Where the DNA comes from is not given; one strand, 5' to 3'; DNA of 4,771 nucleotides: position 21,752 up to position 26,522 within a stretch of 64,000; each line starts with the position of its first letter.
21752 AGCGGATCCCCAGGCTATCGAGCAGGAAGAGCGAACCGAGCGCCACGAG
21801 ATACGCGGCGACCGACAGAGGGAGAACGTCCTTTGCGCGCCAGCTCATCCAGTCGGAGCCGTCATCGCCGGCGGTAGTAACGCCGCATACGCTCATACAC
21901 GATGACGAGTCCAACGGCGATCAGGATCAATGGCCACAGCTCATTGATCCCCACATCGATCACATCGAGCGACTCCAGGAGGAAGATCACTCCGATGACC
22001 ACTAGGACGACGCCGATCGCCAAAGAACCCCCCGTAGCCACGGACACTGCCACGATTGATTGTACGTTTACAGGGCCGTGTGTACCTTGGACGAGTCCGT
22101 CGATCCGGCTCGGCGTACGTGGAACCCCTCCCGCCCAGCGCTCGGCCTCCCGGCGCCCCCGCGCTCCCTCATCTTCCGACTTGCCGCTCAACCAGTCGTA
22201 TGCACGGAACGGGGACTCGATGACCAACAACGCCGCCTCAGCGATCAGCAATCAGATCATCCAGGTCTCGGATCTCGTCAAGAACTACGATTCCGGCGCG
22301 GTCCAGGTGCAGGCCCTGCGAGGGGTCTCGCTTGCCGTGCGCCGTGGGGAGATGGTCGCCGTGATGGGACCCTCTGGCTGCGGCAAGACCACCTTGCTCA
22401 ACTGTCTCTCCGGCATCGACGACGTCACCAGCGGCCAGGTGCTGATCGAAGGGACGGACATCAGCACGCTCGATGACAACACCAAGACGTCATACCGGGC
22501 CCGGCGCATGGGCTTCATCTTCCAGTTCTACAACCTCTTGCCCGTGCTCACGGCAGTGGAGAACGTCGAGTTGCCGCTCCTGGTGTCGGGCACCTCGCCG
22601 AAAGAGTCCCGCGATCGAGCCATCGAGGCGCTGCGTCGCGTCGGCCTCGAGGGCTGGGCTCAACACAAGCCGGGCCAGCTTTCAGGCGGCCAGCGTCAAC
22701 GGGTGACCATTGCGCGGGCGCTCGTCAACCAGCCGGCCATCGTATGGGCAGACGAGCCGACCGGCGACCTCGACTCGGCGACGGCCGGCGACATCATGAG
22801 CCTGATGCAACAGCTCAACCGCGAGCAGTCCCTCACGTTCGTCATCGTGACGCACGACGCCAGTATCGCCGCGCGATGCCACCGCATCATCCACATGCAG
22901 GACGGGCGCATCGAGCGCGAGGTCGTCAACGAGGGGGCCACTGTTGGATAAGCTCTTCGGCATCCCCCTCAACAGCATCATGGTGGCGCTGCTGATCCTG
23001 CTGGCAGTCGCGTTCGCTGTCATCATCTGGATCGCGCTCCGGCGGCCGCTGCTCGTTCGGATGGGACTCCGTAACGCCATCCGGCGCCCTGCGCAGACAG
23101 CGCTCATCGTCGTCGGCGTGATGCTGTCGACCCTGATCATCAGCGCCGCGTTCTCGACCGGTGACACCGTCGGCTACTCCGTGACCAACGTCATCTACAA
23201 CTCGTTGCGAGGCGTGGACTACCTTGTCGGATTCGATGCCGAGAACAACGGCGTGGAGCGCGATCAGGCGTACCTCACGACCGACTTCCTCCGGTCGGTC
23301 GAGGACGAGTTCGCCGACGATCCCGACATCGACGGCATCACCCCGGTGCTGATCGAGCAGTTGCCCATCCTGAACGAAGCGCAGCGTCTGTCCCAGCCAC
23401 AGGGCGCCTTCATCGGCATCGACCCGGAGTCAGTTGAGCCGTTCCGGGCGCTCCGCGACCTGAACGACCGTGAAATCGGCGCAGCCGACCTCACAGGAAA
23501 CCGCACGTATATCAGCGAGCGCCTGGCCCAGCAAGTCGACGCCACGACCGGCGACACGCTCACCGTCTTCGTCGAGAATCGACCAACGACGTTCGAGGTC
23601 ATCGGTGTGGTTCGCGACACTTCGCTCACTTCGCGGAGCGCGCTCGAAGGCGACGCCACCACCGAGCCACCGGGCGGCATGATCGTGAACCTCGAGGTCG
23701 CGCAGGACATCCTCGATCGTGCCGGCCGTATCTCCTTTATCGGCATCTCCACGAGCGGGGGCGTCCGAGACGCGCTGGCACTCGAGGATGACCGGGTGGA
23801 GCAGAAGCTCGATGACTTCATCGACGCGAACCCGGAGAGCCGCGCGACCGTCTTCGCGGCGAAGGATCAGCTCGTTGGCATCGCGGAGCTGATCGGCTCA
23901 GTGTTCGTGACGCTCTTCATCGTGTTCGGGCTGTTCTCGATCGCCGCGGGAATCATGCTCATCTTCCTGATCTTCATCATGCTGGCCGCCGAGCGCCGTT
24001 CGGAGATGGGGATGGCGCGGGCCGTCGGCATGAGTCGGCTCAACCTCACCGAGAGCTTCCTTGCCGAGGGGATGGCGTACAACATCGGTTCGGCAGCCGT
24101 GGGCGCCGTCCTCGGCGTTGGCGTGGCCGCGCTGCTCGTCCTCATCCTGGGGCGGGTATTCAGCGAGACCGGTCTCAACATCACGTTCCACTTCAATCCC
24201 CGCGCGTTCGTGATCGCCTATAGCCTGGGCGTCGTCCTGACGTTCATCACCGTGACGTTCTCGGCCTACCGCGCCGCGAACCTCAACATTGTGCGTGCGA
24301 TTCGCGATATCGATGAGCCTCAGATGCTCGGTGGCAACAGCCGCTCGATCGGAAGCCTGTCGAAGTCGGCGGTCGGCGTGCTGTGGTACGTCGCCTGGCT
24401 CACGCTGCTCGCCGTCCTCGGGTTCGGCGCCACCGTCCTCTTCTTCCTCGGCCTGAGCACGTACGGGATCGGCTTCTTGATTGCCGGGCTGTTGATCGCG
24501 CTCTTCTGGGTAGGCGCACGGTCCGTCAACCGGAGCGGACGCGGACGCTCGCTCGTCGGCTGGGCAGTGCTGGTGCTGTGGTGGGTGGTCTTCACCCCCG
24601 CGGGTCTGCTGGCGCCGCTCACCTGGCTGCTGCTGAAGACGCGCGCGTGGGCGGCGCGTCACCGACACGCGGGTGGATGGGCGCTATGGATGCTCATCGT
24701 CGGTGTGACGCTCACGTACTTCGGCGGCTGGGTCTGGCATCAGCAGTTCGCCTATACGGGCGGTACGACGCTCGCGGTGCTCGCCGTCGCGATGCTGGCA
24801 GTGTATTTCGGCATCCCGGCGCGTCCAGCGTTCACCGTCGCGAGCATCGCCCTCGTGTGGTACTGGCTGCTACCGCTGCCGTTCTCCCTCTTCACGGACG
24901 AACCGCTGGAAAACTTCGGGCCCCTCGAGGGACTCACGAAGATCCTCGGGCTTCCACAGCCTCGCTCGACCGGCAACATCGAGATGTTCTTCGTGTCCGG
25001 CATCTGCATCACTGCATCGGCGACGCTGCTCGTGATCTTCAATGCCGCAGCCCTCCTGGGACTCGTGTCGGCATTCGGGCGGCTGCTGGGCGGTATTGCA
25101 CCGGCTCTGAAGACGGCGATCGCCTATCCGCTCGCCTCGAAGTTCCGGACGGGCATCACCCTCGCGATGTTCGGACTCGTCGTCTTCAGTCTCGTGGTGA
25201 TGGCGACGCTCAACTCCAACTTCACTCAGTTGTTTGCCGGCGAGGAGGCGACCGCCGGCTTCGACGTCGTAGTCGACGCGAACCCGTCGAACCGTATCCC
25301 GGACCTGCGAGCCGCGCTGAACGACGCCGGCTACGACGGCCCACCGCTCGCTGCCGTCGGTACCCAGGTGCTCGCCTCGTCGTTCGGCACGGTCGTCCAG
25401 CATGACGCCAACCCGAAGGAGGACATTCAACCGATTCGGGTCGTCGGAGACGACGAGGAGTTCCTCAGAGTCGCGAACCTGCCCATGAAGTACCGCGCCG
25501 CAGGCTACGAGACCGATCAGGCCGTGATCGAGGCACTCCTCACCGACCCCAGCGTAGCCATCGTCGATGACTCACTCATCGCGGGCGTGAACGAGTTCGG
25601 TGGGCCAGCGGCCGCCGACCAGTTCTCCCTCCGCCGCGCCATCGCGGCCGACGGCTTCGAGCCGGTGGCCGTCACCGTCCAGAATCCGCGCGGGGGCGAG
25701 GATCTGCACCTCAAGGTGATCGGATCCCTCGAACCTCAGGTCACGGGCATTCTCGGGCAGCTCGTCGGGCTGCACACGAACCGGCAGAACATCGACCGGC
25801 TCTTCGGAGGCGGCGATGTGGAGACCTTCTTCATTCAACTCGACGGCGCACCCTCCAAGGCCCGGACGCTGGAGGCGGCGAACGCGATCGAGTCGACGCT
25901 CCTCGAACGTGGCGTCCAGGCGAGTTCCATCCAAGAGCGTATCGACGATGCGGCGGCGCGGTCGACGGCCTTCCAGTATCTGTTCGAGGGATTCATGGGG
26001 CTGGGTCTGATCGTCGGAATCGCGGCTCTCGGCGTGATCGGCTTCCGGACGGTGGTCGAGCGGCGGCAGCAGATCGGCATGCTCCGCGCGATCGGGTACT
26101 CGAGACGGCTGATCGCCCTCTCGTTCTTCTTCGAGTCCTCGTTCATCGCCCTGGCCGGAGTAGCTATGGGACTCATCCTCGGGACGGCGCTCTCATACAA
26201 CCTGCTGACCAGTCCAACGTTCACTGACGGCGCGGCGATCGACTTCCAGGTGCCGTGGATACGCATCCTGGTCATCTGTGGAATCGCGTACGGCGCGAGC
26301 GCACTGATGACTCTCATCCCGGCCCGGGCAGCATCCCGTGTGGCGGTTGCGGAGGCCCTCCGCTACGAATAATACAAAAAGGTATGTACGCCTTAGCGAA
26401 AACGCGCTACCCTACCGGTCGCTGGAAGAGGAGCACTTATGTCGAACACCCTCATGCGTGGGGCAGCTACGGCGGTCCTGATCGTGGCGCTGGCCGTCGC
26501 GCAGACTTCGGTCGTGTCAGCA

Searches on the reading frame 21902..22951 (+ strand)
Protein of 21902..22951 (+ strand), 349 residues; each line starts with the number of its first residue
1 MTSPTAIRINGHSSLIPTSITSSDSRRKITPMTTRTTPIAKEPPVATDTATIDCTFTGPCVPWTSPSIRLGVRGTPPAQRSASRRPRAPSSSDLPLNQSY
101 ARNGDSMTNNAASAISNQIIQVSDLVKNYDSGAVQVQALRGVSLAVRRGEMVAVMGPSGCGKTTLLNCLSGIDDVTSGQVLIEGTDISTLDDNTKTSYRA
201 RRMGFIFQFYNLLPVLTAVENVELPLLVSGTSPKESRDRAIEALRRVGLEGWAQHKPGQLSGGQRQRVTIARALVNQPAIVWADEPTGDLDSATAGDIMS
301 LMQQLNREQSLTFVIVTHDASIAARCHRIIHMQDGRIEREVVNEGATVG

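Call 45: search_protein_families(library=pfam, proteins=[window:21902-22951:+], max_evalue=0.001)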
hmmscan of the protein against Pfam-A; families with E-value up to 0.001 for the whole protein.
window:21902-22951:+ (349 aa): 5 families
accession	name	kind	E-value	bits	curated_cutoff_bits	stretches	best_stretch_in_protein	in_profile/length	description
PF00005.33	ABC_tran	-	1.7e-36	126.3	25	1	139-287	1-136/137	ABC transporter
PF02463.25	SMC_N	-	0.00039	20.3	40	0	258-333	135-212/220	RecF/RecN/SMC N terminal domain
PF13191.12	AAA_16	-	0.00089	20.2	32.6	0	135-170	8-45/167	AAA ATPase domain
PF03215.21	Rad17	-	0.00094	19.6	23.8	0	137-174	33-70/186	Rad17 P-loop domain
PF03193.22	RsgA_GTPase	-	0.00098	19.4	30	0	148-179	105-136/174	RsgA GTPase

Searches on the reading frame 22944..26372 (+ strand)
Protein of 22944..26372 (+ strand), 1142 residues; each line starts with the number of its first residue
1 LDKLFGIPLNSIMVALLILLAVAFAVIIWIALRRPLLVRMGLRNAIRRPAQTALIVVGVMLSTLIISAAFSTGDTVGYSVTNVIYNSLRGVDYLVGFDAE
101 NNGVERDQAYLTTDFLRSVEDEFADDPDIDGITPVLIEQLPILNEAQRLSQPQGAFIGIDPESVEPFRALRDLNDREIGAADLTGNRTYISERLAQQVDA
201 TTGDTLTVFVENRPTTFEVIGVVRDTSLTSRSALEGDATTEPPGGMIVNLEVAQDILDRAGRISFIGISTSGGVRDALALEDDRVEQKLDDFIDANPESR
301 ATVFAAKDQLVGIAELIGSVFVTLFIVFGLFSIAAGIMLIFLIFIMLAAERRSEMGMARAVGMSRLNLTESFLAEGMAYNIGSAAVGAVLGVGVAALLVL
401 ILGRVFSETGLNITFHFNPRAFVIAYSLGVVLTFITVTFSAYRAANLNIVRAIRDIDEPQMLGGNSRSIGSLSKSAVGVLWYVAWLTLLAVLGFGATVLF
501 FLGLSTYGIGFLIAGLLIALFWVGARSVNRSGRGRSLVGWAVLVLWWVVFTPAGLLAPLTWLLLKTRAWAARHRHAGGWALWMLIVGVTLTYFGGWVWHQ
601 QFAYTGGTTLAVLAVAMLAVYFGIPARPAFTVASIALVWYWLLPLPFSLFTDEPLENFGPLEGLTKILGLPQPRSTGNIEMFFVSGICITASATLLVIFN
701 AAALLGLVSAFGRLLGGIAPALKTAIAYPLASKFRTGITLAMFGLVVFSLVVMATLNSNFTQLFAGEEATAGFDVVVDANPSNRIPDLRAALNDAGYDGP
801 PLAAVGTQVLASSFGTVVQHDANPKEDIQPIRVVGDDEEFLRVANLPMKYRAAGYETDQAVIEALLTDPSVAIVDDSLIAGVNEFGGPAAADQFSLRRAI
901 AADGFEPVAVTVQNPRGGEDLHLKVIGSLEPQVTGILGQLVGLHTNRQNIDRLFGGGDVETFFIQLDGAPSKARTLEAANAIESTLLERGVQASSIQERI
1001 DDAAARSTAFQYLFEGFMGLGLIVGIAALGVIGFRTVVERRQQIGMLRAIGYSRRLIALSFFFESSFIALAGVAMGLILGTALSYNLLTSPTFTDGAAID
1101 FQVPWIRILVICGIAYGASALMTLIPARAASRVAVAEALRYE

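Call 45: search_protein_families(library=pfam, proteins=[window:22944-26372:+], max_evalue=0.001)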
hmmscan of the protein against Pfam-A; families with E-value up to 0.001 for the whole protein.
window:22944-26372:+ (1142 aa): 1 family
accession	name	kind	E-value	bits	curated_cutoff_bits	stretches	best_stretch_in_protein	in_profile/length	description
PF02687.27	FtsX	-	1.9e-26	92.9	25.5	2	1017-1132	3-117/120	FtsX-like permease C-terminal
